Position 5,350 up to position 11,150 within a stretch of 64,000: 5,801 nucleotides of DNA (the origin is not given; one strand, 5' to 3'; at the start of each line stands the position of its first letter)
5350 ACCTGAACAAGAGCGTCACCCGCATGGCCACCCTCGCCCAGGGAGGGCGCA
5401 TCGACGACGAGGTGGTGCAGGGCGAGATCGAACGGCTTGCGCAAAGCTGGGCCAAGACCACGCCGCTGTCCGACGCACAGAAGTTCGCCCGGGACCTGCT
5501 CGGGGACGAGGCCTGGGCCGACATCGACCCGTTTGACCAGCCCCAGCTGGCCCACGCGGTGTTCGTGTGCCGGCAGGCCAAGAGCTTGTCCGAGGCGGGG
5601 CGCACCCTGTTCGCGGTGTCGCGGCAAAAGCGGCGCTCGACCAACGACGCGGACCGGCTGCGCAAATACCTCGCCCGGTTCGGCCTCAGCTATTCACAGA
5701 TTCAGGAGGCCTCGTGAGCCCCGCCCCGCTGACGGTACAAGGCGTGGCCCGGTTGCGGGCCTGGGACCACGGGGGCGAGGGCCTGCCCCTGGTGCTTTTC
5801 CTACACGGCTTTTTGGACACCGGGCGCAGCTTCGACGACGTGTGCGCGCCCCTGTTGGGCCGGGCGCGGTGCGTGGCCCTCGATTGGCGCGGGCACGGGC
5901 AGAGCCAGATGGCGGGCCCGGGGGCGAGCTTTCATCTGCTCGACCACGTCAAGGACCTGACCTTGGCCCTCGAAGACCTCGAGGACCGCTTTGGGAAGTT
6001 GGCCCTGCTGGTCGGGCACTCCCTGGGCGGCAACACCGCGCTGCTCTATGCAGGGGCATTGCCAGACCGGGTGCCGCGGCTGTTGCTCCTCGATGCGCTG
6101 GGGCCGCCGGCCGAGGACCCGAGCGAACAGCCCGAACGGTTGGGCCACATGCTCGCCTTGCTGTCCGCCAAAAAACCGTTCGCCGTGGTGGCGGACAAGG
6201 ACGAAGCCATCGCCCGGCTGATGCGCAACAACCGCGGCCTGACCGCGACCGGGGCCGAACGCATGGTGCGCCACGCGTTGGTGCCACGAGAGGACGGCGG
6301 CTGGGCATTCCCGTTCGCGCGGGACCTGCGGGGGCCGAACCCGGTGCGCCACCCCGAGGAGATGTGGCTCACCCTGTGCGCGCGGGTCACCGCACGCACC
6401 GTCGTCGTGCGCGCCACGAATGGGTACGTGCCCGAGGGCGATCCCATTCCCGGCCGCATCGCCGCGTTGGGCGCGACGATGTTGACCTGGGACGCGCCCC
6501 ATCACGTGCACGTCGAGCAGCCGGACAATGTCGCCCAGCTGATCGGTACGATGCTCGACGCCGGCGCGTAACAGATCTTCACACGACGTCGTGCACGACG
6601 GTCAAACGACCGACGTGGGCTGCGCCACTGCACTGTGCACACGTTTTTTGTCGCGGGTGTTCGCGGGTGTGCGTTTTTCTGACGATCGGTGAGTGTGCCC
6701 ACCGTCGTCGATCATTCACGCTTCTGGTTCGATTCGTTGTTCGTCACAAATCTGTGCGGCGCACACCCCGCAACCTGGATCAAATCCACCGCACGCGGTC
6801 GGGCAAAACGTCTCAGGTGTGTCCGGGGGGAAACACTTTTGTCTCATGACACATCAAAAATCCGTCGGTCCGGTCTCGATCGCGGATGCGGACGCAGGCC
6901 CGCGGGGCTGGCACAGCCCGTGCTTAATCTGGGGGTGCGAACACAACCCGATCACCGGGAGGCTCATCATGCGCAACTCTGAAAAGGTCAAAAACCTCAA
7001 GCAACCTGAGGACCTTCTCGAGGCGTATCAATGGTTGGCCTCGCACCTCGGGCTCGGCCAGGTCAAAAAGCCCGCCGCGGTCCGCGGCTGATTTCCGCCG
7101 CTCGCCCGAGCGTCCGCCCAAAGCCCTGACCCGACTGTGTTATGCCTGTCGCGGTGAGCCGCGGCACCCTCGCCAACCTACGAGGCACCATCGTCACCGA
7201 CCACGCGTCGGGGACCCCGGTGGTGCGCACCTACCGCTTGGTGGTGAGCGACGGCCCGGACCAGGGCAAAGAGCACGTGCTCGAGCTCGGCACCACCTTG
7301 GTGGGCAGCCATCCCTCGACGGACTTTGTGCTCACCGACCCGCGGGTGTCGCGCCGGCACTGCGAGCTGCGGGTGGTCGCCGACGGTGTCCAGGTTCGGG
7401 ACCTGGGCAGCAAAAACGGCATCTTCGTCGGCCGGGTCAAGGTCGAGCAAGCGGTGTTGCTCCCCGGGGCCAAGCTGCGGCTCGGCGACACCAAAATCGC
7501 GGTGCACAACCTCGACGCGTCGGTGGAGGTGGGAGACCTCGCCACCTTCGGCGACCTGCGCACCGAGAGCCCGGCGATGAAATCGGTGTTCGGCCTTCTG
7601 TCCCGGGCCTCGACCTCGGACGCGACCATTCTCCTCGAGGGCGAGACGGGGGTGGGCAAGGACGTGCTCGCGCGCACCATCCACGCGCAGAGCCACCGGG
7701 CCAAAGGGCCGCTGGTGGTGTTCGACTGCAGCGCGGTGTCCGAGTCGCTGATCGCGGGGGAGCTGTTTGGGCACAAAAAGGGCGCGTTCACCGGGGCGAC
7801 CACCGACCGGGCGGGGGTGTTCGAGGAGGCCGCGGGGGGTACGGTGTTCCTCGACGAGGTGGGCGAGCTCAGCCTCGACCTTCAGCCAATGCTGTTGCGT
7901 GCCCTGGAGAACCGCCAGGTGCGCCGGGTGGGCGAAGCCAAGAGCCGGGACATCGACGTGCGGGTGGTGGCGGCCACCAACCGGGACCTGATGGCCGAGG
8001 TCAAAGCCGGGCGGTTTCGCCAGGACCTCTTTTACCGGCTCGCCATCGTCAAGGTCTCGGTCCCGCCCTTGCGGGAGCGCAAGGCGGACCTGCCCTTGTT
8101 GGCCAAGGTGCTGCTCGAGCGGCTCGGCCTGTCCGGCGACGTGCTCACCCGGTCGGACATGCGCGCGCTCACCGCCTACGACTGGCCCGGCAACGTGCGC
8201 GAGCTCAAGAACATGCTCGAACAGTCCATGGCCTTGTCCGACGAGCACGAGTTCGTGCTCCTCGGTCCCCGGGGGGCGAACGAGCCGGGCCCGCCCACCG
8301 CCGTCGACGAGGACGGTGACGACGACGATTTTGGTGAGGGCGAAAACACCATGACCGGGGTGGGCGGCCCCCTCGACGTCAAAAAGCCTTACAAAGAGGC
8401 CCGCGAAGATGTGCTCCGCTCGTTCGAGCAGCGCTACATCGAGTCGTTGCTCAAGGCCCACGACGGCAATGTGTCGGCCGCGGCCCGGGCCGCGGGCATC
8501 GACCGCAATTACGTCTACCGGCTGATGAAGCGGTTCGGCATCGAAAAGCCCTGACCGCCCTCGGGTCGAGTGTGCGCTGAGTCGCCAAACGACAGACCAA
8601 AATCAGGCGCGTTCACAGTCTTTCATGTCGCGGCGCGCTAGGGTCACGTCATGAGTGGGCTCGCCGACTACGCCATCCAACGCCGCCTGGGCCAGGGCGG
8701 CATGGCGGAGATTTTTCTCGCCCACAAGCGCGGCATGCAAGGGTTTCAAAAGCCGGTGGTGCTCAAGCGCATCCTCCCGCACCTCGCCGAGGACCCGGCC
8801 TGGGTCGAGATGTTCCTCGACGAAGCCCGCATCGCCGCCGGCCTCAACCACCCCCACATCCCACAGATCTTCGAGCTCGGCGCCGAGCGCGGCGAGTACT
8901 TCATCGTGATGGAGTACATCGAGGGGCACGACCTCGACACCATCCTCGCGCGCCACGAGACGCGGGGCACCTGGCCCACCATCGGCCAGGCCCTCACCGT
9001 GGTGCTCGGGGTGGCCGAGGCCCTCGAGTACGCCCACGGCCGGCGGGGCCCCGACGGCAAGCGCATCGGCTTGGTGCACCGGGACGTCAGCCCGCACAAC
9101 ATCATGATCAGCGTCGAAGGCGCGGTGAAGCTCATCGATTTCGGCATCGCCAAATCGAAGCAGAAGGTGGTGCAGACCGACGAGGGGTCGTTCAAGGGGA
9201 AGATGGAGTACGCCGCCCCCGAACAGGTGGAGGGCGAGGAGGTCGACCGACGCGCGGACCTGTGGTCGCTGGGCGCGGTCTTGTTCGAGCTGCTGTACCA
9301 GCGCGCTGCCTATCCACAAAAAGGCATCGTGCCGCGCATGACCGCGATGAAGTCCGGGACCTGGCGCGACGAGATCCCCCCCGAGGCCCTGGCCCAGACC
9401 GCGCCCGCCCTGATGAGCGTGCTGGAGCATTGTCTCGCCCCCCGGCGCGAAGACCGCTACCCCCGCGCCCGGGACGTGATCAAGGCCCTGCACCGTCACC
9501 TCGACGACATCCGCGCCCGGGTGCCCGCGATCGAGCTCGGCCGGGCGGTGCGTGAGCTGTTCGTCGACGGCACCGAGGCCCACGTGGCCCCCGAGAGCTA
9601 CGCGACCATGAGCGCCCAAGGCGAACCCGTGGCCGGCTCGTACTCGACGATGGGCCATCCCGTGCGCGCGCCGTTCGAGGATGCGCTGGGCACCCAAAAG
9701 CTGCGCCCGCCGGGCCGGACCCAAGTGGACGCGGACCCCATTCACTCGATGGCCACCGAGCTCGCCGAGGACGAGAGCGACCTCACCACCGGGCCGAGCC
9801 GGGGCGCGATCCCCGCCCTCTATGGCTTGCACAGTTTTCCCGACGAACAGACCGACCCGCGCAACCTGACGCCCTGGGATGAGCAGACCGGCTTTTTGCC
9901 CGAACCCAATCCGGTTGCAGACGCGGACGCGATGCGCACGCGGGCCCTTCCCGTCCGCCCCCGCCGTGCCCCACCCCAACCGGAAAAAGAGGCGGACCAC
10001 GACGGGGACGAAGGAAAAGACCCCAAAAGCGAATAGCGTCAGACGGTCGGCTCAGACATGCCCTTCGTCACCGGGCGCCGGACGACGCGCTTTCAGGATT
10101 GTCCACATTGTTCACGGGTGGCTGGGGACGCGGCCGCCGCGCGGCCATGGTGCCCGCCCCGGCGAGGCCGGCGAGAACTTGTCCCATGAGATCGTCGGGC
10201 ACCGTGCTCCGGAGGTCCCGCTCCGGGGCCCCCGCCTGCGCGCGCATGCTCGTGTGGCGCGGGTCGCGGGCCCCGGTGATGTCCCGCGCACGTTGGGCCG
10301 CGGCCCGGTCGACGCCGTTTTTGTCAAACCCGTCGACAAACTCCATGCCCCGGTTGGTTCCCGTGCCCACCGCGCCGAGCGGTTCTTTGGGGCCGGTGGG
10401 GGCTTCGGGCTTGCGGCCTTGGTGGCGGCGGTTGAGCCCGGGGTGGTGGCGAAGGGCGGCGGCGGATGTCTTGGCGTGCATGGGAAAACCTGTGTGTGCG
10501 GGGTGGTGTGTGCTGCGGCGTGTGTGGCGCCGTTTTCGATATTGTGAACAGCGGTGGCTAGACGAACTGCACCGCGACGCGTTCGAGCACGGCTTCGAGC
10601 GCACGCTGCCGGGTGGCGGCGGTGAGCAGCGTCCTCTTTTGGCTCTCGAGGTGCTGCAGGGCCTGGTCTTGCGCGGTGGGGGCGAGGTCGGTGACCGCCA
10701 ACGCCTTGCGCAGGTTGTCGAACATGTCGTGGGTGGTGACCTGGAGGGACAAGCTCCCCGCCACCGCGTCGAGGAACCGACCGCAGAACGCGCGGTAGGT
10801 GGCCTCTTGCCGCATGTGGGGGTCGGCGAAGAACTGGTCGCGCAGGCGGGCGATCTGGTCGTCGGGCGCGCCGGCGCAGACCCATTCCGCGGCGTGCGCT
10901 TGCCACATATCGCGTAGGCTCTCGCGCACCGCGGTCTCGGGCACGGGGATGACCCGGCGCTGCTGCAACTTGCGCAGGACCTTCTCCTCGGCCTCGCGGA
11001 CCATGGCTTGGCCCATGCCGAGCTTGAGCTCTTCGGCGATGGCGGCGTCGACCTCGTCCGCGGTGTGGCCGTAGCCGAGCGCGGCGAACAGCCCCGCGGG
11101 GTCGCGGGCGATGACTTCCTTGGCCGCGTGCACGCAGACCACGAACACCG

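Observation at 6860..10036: A sigma54 promoter drives a 40-aa ORF upstream of an FHA-domain enhancer-binding protein that sits beside a Ser/Thr kinase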

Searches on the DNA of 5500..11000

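Call 5: search_rna_families(source=window, start=5500, end=11000, threshold=evalue, max_evalue=1)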
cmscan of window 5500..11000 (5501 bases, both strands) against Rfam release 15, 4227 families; matches with E-value up to 1: 2.
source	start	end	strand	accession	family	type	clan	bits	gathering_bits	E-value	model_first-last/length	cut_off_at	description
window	5878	5984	+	RF03954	mir-8993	Gene; miRNA;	-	21.9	99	0.87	1-95/95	no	mir-8993 microRNA precursor family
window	5894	5941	-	RF01151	snoU82P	Gene; snRNA; snoRNA; CD-box;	-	18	42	0.32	1-55/55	no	Small nucleolar RNA U82P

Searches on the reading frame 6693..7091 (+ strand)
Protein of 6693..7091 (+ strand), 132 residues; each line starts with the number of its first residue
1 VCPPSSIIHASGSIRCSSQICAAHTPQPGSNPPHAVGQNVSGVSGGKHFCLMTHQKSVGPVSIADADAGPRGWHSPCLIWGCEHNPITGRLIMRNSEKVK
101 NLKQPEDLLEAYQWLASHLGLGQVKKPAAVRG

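Call 52: search_protein_families(library=pfam, proteins=[window:6693-7091:+], max_evalue=0.001)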
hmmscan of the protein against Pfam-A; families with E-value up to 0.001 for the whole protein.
window:6693-7091:+ (132 aa): 0 families

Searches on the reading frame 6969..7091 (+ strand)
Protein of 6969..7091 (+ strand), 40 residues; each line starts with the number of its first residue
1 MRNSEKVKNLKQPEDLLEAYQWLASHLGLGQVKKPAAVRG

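Call 4: search_protein_families(library=pfam, proteins=[window:6969-7091:+], max_evalue=0.01)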
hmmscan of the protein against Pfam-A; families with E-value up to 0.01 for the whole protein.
window:6969-7091:+ (40 aa): 0 families

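Call 10: find_homologous_proteins(query=window:6969-7088:+, max_evalue=10)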
Query seq(40 aa) (40 aa): 1 proteins with E <= 10 among 1 candidates.
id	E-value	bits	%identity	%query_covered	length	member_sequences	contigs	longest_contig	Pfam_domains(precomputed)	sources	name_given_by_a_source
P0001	2.1e-18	81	100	100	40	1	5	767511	-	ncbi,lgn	-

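Call 11: find_encoding_contigs(protein=P0001, flank=6000, max_places=6)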
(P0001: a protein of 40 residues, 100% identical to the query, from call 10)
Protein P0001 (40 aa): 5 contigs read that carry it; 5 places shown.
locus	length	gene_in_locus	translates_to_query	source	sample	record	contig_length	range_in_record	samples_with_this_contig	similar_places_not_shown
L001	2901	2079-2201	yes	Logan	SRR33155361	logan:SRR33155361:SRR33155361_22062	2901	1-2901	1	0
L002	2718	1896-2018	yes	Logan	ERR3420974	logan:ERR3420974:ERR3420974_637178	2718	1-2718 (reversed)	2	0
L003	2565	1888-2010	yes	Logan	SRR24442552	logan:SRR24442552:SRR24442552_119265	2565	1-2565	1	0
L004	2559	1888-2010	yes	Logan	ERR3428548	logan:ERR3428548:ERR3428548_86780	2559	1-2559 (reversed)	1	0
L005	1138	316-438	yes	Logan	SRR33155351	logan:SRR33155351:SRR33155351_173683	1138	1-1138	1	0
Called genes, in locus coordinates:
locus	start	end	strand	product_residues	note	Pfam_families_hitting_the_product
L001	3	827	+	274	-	?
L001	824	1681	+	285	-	PF00561:Abhydrolase_1, PF12146:Hydrolase_4, PF12697:Abhydrolase_6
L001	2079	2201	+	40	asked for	-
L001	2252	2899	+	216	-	?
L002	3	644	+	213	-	?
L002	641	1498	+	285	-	PF00561:Abhydrolase_1, PF12146:Hydrolase_4, PF12697:Abhydrolase_6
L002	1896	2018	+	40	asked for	-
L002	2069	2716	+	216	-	?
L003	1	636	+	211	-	?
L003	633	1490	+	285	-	PF00561:Abhydrolase_1, PF12146:Hydrolase_4, PF12697:Abhydrolase_6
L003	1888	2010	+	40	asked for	-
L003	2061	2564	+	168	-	?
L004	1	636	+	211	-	?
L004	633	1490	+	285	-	PF00561:Abhydrolase_1, PF12146:Hydrolase_4, PF12697:Abhydrolase_6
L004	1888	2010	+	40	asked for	-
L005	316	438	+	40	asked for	-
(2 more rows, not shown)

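Call 26: search_protein_representatives(protein=window:6969-7088:+)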
Query: 40 residues. Proteins with E-value up to 0.001 (for the whole library): 3; up to 1e-10: 1; up to 1e-30: 0. The best 3 are listed.
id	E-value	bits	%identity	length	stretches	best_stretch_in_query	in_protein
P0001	6.5e-19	80.6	100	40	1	1-40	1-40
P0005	3.9e-05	38.7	42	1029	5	13-38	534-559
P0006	3.6e-04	35.8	61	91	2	15-39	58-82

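Call 28: find_encoding_contigs(protein=P0006, flank=5000, max_places=5)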
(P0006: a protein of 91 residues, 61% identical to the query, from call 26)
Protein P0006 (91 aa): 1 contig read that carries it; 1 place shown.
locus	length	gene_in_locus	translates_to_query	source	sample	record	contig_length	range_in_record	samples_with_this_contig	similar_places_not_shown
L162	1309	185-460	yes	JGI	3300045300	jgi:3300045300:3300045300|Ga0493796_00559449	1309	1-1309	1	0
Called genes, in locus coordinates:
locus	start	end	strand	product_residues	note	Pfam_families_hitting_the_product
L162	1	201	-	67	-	?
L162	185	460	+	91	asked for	-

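Call 59: search_protein_families(library=ncbifam, proteins=[window:6969-7091:+], max_evalue=0.01)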
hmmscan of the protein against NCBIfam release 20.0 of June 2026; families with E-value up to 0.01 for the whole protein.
window:6969-7091:+ (40 aa): 0 families

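Call 91: predict_structure(protein=window:6969-7088:+)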
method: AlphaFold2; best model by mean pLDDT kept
length: 40 residues; sequences in the alignment: 1
mean_pLDDT: 68.8   pTM: 0.36
mean pLDDT of the five models: 68.8, 67.4, 67.2, 66.0, 64.3
residues with pLDDT >= 90: 0; 70-90: 17; 50-70: 21; < 50: 2
segments of 3 or more residues with pLDDT < 50: none
pLDDT, mean of each block of 10 residues (from residue 1): 58 73 84 61
secondary structure, 60 per line:
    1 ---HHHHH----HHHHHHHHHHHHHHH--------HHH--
elements in order: H4-8 H13-27
